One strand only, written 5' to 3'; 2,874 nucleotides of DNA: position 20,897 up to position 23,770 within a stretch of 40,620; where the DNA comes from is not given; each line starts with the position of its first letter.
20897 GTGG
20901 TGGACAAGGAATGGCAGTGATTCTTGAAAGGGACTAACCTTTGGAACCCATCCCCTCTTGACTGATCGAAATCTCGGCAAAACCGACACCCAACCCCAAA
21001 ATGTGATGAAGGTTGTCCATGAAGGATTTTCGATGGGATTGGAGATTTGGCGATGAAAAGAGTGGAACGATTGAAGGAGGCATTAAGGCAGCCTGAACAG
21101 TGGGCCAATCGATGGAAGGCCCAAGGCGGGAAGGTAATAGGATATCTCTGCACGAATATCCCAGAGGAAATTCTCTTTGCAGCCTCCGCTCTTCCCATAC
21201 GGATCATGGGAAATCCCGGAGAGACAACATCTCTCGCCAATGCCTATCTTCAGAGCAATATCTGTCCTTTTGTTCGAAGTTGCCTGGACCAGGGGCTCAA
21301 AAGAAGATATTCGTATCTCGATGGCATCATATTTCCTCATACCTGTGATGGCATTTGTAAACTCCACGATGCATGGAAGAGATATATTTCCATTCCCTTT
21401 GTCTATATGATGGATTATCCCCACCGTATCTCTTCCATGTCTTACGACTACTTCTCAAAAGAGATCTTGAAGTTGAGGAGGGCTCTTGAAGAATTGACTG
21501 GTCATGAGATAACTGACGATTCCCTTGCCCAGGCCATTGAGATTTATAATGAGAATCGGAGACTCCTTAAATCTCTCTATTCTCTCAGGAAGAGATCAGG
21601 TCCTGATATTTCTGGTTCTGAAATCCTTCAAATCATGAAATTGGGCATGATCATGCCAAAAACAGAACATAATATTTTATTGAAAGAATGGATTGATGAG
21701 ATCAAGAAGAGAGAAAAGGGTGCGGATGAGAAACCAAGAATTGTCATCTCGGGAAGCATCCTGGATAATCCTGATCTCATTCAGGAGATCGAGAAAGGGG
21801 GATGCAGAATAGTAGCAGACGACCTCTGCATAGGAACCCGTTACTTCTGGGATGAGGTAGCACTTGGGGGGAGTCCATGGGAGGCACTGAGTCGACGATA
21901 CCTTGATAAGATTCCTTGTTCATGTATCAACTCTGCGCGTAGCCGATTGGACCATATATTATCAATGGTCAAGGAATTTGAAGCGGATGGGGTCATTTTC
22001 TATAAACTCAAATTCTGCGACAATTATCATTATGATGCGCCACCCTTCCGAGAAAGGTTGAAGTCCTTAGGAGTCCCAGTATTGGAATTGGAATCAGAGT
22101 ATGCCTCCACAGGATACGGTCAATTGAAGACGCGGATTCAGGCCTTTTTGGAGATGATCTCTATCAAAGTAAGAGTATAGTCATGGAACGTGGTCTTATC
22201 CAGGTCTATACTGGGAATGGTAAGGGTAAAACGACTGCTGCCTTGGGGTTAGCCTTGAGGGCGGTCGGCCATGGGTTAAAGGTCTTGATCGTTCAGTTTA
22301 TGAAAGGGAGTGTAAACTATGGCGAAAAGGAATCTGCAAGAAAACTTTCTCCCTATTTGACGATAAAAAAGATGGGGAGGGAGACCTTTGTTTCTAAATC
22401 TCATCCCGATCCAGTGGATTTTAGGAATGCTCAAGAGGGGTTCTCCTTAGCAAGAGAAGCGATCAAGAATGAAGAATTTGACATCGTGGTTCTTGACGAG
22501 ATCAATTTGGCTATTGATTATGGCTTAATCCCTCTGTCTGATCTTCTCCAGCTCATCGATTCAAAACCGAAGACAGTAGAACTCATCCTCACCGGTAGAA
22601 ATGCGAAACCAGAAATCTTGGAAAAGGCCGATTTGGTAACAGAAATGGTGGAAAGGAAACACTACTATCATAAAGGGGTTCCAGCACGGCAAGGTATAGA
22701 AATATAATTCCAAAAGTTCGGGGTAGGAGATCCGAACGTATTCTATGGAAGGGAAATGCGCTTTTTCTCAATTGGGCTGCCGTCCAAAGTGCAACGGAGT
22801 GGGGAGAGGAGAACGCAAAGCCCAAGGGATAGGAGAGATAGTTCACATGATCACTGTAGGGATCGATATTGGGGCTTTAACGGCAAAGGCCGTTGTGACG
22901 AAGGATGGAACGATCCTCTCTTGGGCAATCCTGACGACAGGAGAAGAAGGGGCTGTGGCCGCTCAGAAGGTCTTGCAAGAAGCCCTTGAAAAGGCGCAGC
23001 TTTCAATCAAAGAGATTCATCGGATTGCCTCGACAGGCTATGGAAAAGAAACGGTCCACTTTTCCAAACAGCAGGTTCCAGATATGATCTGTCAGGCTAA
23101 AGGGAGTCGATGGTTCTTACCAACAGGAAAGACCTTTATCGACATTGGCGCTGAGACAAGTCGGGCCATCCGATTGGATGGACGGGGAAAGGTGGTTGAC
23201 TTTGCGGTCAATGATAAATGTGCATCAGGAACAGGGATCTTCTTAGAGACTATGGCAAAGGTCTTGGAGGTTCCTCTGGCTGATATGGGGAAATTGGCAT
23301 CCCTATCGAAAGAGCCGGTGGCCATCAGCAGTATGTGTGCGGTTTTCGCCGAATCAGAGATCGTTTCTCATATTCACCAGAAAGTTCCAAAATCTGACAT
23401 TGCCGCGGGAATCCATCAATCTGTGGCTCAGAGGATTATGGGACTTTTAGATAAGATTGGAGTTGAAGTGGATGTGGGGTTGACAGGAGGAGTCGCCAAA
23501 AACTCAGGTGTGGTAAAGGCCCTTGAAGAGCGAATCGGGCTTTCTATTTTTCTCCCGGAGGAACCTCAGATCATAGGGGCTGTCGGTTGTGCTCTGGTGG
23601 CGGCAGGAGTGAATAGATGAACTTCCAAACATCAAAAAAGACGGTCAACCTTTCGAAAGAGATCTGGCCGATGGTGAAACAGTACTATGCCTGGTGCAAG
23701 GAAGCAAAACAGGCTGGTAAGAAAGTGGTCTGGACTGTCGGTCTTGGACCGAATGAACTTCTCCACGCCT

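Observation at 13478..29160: TetR-headed cluster uniting two B12 acyl-CoA mutases with an ATP-driven HgdAB/BCR-type Fe-S radical enzyme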

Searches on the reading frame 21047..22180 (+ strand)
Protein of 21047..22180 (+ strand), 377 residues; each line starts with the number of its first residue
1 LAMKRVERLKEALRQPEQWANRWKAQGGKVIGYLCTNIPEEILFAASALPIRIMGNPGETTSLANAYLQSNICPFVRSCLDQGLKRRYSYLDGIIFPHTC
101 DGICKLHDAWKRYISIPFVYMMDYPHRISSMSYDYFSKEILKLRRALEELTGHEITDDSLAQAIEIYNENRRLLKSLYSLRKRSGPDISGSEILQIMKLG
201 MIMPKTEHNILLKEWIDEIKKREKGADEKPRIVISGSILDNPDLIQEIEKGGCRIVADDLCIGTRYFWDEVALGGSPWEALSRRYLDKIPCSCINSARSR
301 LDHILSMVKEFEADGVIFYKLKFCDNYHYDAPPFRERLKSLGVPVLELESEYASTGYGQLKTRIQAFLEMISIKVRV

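Call 4: search_protein_families(library=pfam, proteins=[window:21047-22180:+])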
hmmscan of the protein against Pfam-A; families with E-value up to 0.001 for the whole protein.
window:21047-22180:+ (377 aa): 1 family
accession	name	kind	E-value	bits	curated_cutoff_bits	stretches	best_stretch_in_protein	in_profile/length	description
PF06050.19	HGD-D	-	1.9e-107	360.2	28.4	1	35-371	1-342/342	2-hydroxyglutaryl-CoA dehydratase, D-component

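Call 5: search_protein_families(library=ncbifam, proteins=[window:21047-22180:+], max_evalue=0.00001)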
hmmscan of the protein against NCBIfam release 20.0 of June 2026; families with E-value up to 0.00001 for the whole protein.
window:21047-22180:+ (377 aa): 5 families
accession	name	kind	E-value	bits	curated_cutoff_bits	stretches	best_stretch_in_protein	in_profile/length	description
NF040772.1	double_cubane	equivalog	5.7e-79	265.8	350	1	21-371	13-372/372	double-cubane-cluster-containing anaerobic reductase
TIGR02263.1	benz_CoA_red_C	equivalog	5.4e-65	219.8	421.15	1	20-354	20-361/380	benzoyl-CoA reductase subunit C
NF052456.1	HyiscapDhHadC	equivalog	2e-64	217.9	700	1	5-371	4-372/372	(R)-2-hydroxyisocaproyl-CoA dehydratase subunit beta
TIGR03190.1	benz_CoA_bzdN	equivalog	2.1e-64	217.7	453.8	1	9-372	7-372/377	benzoyl-CoA reductase, bzd-type, subunit N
NF052455.1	HyiscapDhHadB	equivalog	7e-06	24.9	750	0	99-225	113-244/398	(R)-2-hydroxyisocaproyl-CoA dehydratase subunit alpha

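Call 7: find_encoding_contigs(protein=window:21047-22180:+, flank=10000, max_places=6)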
Protein window:21047-22180:+ (377 aa): no gene with exactly this product is on record in the collection.

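Call 9: find_homologous_proteins(query=window:21047-22180:+, max_evalue=1e-30)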
Query window:21047-22180:+ (377 aa): 986 proteins with E <= 1e-30 among 8000 candidates; the best 120 are listed.
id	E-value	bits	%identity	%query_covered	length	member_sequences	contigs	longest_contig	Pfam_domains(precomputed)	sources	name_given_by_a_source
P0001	8.0e-250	846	98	99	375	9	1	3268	PF06050.20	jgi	jgi:benzoyl-CoA reductase subunit C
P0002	7.0e-217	738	83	99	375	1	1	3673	PF06050.20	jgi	jgi:bcr-type benzoyl-CoA reductase subunit C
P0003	2.5e-216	736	82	99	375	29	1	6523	PF06050.20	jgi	jgi:bzd-type benzoyl-CoA reductase N subunit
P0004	3.2e-197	673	75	99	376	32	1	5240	PF06050.20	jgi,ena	-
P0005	1.1e-195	668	74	99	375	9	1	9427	PF06050.20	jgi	jgi:benzoyl-CoA reductase subunit C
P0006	2.0e-187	641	71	99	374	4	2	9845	PF06050.20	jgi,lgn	jgi:benzoyl-CoA reductase subunit C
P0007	1.1e-120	421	77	62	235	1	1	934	PF06050.20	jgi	jgi:benzoyl-CoA reductase subunit C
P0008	1.3e-118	414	48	98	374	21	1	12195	PF06050.20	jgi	-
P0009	5.5e-117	409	52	94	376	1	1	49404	PF06050.20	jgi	jgi:benzoyl-CoA reductase subunit C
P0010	6.8e-117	409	47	97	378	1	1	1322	PF06050.20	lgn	-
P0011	2.1e-116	407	50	96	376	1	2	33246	PF06050.20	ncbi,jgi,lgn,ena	-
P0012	2.7e-116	407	47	98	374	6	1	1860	PF06050.20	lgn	-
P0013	6.0e-116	405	51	93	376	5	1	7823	PF06050.20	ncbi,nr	ncbi:MAG TPA: 2-hydroxyacyl-CoA dehydratase family protein [Dehalococcoidia bacterium]|nr:2-hydroxya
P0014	2.6e-115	403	51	93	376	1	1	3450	PF06050.20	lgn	-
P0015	5.6e-115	402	48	94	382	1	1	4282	PF06050.20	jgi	jgi:benzoyl-CoA reductase subunit C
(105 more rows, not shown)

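Call 10: find_encoding_contigs(protein=P0006, flank=10000, max_places=3)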
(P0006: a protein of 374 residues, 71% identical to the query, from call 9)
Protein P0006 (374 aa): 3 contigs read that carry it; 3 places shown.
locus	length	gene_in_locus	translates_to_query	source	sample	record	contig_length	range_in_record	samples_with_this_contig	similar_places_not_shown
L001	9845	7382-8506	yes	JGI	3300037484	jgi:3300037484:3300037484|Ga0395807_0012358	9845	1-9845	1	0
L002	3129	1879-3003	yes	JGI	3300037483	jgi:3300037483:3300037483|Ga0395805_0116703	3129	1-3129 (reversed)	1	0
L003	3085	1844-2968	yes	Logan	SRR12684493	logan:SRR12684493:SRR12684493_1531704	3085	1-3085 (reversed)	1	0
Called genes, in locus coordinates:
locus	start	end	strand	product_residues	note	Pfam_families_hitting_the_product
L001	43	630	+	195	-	PF14535:AMP-binding_C_2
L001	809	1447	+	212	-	PF00440:TetR_N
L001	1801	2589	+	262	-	PF00378:ECH_1, PF16113:ECH_2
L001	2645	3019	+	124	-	PF01243:PNPOx_N (weak)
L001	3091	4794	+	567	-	PF01642:MM_CoA_mutase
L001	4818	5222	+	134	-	PF02310:B12-binding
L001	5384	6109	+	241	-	PF00378:ECH_1, PF16113:ECH_2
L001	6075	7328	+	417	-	PF00108:Thiolase_N, PF02803:Thiolase_C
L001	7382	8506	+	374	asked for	PF06050:HGD-D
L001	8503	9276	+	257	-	PF01869:BcrAD_BadFG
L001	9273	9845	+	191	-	?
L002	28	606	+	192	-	PF00378:ECH_1, PF16113:ECH_2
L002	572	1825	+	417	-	PF00108:Thiolase_N, PF02803:Thiolase_C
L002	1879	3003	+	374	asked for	PF06050:HGD-D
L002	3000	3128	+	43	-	?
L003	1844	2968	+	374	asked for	PF06050:HGD-D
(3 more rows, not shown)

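Call 11: find_encoding_contigs(protein=P0005, flank=10000, max_places=3)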
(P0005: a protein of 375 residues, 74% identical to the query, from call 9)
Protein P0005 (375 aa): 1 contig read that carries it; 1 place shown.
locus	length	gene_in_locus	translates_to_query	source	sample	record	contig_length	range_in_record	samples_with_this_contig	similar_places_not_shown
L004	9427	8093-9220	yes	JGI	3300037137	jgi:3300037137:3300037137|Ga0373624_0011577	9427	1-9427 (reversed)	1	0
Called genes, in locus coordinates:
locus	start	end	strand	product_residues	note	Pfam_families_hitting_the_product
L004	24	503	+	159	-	-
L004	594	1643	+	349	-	PF03308:MeaB, PF02492:cobW (faint), PF03266:NTPase_1 (weak)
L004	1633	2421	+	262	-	PF00378:ECH_1, PF16113:ECH_2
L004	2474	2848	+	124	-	PF01243:PNPOx_N (weak)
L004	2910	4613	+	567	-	PF01642:MM_CoA_mutase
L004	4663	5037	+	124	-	PF02310:B12-binding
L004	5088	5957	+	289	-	PF02737:3HCDH_N, PF00725:3HCDH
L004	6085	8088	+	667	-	PF00724:Oxidored_FMN, PF01266:DAO (faint), PF00890:FAD_binding_2 (weak), PF01134:GIDA (weak), PF03486:HI0933_like (weak), PF07992:Pyr_redox_2, PF12831:FAD_oxidored (weak), PF13450:NAD_binding_8, +5 more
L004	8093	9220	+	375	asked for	PF06050:HGD-D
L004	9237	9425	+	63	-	?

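Call 12: find_encoding_contigs(protein=P0009, flank=10000, max_places=3)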
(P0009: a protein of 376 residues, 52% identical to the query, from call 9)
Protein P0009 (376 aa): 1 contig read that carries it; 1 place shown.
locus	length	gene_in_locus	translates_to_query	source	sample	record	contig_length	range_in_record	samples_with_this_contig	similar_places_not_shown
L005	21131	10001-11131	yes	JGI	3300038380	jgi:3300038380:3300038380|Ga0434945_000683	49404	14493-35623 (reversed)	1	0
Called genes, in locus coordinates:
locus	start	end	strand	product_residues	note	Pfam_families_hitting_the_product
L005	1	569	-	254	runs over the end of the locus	PF00702:Hydrolase, PF13419:HAD_2, PF13242:Hydrolase_like (weak)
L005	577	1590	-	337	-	PF04321:RmlD_sub_bind, PF01073:3Beta_HSD, PF01370:Epimerase, PF02719:Polysacc_synt_2, PF13460:NAD_binding_10 (weak), PF16363:GDP_Man_Dehyd, PF07993:NAD_binding_4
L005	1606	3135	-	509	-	PF03023:MurJ, PF13440:Polysacc_synt_3, PF01554:MatE (weak)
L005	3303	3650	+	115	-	PF01649:Ribosomal_S20p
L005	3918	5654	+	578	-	PF07973:tRNA_SAD, PF00587:tRNA-synt_2b, PF03129:HGTP_anticodon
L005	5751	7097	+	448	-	PF05697:Trigger_N, PF05698:Trigger_C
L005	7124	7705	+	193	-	PF00574:CLP_protease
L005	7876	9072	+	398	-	PF05496:RuvB_N (weak), PF01078:Mg_chelatase (faint), PF00004:AAA, PF07724:AAA_2, PF07728:AAA_5 (faint), PF10431:ClpB_D2-small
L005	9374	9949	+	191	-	PF03551:PadR, PF10400:Vir_act_alpha_C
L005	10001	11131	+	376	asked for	PF06050:HGD-D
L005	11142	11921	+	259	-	PF01869:BcrAD_BadFG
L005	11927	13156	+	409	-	PF06050:HGD-D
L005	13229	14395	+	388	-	PF06050:HGD-D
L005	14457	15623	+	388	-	PF06050:HGD-D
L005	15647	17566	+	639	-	PF00724:Oxidored_FMN, PF03486:HI0933_like, PF07992:Pyr_redox_2, PF00890:FAD_binding_2 (weak), PF12831:FAD_oxidored, PF13450:NAD_binding_8, PF13738:Pyr_redox_3, PF00070:Pyr_redox, +8 more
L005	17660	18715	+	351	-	PF01494:FAD_binding_3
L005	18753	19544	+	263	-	PF01869:BcrAD_BadFG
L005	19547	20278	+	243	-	PF01904:DUF72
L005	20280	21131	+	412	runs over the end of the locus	PF04455:Saccharop_dh_N, PF21571:ArgZ-like_C_1st, PF21570:ArgZ-like_C_2nd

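Call 33: search_solved_structures(query=window:21047-22180:+, max_evalue=0.001)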
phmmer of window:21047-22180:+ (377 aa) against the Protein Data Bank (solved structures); distinct sequences matched with E-value up to 0.001: 5.
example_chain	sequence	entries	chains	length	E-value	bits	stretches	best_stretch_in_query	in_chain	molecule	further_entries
8s02_B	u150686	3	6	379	4.2e-64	220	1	15-372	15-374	BzdN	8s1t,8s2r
3o3m_B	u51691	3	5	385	4.1e-57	197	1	7-373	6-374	beta subunit 2-hydroxyacyl-CoA dehydratase | beta-subunit 2-hydroxyacyl-CoA dehydratase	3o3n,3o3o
7yyl_C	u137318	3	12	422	1.4e-48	168.9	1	23-371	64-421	Dehydratase family protein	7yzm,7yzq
6eno_A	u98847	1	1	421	2.3e-48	168.2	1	23-371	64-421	Dehydratase family protein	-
9g87_B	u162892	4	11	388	1.6e-40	142.4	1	19-371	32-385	3-methylbenzoyl-CoA reductase gamma subunit MbdN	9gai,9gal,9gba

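Call 38: search_solved_structures(query=window:21047-22180:+, max_evalue=1e-50, show_alignments=2)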
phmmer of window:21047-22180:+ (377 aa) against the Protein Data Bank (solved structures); distinct sequences matched with E-value up to 1e-50: 2.
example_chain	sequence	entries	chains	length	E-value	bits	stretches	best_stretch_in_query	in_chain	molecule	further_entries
8s02_B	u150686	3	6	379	4.2e-64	220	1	15-372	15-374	BzdN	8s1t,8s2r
3o3m_B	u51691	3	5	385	4.1e-57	197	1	7-373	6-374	beta subunit 2-hydroxyacyl-CoA dehydratase | beta-subunit 2-hydroxyacyl-CoA dehydratase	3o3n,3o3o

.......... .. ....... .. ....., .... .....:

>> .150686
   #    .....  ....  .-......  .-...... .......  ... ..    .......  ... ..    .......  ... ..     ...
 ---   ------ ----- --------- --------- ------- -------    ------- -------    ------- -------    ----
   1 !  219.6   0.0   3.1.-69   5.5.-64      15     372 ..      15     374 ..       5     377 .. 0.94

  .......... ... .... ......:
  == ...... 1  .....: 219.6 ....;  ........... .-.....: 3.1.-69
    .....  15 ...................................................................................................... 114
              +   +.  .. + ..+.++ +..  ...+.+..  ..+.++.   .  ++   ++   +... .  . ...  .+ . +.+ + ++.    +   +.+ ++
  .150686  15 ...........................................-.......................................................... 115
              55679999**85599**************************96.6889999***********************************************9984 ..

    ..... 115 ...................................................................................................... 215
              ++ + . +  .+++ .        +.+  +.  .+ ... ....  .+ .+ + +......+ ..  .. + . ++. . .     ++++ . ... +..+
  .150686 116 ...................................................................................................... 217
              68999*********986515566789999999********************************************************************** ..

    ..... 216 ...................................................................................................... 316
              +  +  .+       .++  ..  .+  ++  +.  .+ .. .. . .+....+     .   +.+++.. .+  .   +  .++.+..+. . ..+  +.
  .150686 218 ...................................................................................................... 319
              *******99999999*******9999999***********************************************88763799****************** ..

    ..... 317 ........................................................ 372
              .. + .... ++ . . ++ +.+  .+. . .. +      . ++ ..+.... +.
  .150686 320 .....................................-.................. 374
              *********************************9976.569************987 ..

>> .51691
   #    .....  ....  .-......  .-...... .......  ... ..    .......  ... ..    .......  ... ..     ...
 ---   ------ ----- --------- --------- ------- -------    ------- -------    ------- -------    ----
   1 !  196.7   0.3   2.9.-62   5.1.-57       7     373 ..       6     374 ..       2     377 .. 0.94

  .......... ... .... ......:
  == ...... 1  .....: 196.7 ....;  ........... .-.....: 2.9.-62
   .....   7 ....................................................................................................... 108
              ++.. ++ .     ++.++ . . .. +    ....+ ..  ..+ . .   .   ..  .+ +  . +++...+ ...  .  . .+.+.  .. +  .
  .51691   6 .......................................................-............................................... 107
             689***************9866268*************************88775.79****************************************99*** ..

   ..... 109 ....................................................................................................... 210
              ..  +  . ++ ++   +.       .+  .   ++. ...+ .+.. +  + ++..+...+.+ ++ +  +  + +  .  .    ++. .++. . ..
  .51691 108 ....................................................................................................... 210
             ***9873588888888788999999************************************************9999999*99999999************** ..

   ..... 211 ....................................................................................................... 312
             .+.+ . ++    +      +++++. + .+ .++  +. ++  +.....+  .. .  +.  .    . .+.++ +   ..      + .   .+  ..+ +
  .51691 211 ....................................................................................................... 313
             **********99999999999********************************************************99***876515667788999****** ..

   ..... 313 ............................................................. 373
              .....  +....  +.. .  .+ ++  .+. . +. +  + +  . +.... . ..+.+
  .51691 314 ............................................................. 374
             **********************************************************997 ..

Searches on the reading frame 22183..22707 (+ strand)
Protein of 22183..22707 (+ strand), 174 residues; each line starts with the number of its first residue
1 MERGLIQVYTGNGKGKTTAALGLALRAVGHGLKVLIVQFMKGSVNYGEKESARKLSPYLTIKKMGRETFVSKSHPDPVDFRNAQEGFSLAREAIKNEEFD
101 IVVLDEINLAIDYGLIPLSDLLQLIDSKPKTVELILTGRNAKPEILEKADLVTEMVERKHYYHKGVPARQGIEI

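Call 4: search_protein_families(library=pfam, proteins=[window:22183-22707:+])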
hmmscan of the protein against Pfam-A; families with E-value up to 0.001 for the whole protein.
window:22183-22707:+ (174 aa): 1 family
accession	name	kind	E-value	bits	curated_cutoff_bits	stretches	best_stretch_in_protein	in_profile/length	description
PF02572.21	CobA_CobO_BtuR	-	6e-66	222.3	25.7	1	2-173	1-171/172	ATP:corrinoid adenosyltransferase BtuR/CobO/CobP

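Call 19: search_protein_families(library=ncbifam, proteins=[window:22183-22707:+], max_evalue=1e-10)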
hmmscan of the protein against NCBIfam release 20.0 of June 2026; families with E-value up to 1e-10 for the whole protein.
window:22183-22707:+ (174 aa): 4 families
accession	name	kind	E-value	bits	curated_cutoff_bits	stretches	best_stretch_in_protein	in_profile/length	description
NF004637.0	PRK05986.1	subfamily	1.1e-59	201.4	185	1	2-173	27-196/197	cob(I)yrinic acid a,c-diamide adenosyltransferase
TIGR00708.1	cobA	equivalog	4.6e-53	179.6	167.75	1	2-173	4-176/177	cob(I)yrinic acid a,c-diamide adenosyltransferase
NF005647.0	PRK07413.1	equivalog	2.4e-33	115.4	426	1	5-173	202-381/382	cob(I)yrinic acid a,c-diamide adenosyltransferase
NF005648.0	PRK07414.1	equivalog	4e-30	104.6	248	1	4-157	22-174/178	P-loop NTPase family protein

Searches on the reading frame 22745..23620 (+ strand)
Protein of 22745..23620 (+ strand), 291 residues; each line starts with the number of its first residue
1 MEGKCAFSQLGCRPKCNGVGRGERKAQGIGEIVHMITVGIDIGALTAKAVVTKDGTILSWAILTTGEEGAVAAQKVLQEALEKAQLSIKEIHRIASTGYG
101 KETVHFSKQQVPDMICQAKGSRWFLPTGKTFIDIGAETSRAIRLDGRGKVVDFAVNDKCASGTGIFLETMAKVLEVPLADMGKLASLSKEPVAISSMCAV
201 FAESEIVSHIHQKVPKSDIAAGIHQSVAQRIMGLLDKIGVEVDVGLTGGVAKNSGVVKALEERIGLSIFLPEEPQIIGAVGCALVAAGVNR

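Call 4: search_protein_families(library=pfam, proteins=[window:22745-23620:+])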
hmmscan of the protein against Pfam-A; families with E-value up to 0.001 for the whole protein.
window:22745-23620:+ (291 aa): 3 families
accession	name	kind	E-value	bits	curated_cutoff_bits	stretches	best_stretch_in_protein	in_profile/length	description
PF01869.26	BcrAD_BadFG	-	2.4e-48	165.5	31.5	1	38-286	1-271/271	BadF/BadG/BcrA/BcrD ATPase family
PF22521.2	HypF_C_2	-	0.00027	21.2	27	1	204-264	154-217/241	Carbamoyltransferase, Kae1-like Domain, second subdomain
PF00814.31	TsaD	-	0.00043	20.5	24.8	0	172-272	146-251/264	tRNA N6-adenosine threonylcarbamoyltransferase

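Call 5: search_protein_families(library=ncbifam, proteins=[window:22745-23620:+], max_evalue=0.00001)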
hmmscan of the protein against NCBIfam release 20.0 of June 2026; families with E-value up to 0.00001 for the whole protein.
window:22745-23620:+ (291 aa): 5 families
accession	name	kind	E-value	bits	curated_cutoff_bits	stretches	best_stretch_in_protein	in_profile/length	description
TIGR00241.1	CoA_E_activ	domain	2.1e-72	243.6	125.4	1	36-285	1-248/248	acyl-CoA dehydratase activase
TIGR03192.1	benz_CoA_bzdQ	equivalog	1.5e-50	172.3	380.2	1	34-286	31-286/293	benzoyl-CoA reductase, bzd-type, subunit Q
TIGR02261.1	benz_CoA_red_D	equivalog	1.3e-36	126.1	312.85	1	36-265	2-236/262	benzoyl-CoA reductase subunit D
TIGR02259.1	benz_CoA_red_A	equivalog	2e-35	122.4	578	1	86-262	226-403/432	benzoyl-CoA reductase subunit A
TIGR03286.1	methan_mark_15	hypoth_equivalog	1.3e-33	116.6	455.75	1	31-288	140-403/404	methanogenesis marker 15 protein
